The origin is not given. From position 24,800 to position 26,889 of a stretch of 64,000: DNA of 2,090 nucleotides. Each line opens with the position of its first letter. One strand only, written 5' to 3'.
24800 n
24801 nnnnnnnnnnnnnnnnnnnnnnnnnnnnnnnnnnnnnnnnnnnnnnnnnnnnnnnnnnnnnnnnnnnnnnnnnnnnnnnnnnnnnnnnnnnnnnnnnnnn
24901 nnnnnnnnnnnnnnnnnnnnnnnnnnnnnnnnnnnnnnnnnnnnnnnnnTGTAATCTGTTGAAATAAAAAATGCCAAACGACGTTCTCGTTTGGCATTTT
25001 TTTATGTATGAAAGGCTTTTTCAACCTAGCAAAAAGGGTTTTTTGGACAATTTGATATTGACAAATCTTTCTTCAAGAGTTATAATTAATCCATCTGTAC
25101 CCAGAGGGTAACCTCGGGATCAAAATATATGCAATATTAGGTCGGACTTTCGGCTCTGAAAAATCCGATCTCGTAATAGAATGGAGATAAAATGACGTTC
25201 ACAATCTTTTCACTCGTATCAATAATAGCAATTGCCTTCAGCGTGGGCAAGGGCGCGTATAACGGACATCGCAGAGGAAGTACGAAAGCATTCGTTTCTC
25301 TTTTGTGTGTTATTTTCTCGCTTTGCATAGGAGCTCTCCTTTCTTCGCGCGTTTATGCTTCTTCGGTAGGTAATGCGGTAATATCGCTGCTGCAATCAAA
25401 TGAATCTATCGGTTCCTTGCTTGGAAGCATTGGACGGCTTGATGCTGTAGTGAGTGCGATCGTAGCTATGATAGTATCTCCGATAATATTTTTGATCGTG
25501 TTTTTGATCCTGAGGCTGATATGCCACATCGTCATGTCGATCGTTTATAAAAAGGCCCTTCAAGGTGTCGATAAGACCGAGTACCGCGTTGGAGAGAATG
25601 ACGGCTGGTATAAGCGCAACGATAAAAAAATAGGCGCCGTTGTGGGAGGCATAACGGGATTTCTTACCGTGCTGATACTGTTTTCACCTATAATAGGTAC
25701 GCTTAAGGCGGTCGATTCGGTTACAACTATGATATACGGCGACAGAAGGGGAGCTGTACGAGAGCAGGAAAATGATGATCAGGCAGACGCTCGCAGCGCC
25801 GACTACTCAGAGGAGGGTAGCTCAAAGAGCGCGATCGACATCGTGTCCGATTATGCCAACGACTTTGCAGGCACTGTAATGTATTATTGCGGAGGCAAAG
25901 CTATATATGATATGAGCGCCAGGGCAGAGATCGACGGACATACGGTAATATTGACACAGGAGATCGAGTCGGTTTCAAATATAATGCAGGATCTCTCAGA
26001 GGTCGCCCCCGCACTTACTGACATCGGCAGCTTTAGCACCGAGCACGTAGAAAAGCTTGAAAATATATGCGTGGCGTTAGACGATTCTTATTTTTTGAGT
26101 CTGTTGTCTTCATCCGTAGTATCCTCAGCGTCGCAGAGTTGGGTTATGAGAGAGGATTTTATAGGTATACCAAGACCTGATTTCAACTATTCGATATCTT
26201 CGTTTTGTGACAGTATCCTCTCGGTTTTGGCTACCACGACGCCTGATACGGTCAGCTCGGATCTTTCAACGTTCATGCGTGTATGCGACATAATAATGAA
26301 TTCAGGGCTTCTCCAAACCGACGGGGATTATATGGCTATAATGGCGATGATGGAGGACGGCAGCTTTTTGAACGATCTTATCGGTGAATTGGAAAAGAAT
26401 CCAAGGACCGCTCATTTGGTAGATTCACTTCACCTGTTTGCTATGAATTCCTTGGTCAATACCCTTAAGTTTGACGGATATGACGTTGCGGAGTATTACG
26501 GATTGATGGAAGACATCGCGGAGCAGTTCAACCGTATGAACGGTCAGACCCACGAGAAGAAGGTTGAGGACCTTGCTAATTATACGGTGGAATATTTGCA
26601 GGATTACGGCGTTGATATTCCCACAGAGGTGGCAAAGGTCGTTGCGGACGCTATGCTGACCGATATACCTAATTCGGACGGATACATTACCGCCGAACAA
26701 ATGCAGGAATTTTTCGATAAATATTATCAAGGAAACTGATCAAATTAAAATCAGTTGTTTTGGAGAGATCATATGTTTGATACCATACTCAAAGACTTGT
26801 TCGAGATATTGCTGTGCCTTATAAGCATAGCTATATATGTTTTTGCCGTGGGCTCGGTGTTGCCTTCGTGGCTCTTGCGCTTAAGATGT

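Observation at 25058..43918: Nine-gene operon pairing three membrane-tethered McrB-like AAA+ modules with a nuclease-less coiled-coil partner and two giant transglutaminase-like surface proteins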

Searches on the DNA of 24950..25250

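Call 66: search_rna_families(source=window, start=24950, end=25250, threshold=evalue, max_evalue=1)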
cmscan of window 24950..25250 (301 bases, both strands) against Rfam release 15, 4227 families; matches with E-value up to 1: 13.
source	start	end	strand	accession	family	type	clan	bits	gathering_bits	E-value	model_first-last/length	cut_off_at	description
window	24950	25060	-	RF02414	rli60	Gene; sRNA;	-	24.2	60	0.37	1-121/191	3'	Listeria sRNA rli60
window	24950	25011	+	RF00557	L10_leader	Cis-reg; leader;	-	23.7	44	0.052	70-138/138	5'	Ribosomal protein L10 leader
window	24967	25003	+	RF03210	mir-7359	Gene; miRNA;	-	22.8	90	0.046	1-56/56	no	mir-7359 microRNA precursor family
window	24963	25006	-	RF04134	MIR7504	Gene; miRNA;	-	21.5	83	0.19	1-124/124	no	MIR7504 microRNA precursor family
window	24950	25004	+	RF00378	Qrr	Gene; sRNA;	-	21.2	50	0.11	51-108/108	5'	Qrr RNA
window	24964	25068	-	RF00378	Qrr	Gene; sRNA;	-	21.1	50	0.11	1-108/108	no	Qrr RNA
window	24963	25006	+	RF04134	MIR7504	Gene; miRNA;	-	20.9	83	0.26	1-124/124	no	MIR7504 microRNA precursor family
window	24958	25128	-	RF02442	SpF66_sRNA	Gene; sRNA;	-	20.1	42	0.0072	1-239/239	no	Streptococcus sRNA SpF66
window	24965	25006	-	RF00697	mir-186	Gene; miRNA;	-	18.9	70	0.37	1-82/82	no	mir-186 microRNA precursor family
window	24960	25035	-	RF02067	STnc310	Gene; sRNA;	-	17.8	40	0.57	1-61/61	no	Salmonella enterica sRNA STnc310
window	24966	25026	-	RF02450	ncr1175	Gene; sRNA;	-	17.8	60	0.65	1-110/110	no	Bacillus sRNA ncr1175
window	24962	25003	+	RF00697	mir-186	Gene; miRNA;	-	17.4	70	0.95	1-82/82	no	mir-186 microRNA precursor family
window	24952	25003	+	RF01472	rli40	Gene; sRNA;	-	14.7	100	0.15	1-263/263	no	Listeria sRNA rli40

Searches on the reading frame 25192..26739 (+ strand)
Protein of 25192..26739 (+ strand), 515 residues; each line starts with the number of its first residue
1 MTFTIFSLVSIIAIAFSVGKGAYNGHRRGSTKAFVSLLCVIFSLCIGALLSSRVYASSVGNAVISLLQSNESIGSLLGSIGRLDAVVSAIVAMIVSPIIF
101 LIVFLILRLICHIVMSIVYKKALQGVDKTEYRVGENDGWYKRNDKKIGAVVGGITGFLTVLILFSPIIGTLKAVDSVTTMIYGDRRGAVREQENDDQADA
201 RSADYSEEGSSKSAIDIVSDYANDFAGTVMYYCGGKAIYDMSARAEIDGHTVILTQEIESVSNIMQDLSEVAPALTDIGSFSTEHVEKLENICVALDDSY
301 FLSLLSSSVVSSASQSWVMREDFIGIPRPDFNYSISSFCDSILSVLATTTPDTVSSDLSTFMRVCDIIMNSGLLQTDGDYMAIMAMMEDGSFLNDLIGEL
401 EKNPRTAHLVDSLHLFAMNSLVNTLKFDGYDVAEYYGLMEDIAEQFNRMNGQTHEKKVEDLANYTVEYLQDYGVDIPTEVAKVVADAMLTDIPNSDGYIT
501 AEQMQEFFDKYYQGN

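Call 8: search_protein_families(library=pfam, proteins=[window:25192-26739:+], max_evalue=0.1)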
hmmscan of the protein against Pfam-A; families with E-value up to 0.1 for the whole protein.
window:25192-26739:+ (515 aa): 2 families
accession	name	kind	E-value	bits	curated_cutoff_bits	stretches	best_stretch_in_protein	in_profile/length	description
PF02674.22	Colicin_V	-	0.00028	21.3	29.3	1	13-128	4-96/144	Colicin V production protein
PF07264.17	EI24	-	0.0036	17.9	32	1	37-171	19-136/199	Sulfate transporter CysZ/Etoposide-induced protein 2.4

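Call 9: search_protein_families(library=ncbifam, proteins=[window:25192-26739:+], max_evalue=0.1)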
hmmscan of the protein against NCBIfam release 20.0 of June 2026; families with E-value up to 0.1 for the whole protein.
window:25192-26739:+ (515 aa): 1 family
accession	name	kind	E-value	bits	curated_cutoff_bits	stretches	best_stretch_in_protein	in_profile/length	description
NF045503.1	repair_heli_XPB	equivalog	0.081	11.4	610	0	221-294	200-274/548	DNA repair helicase XPB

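Call 41: search_protein_families(library=padloc, proteins=[window:25192-26739:+], max_evalue=0.01)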
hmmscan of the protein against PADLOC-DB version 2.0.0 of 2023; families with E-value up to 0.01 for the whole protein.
window:25192-26739:+ (515 aa): 0 families
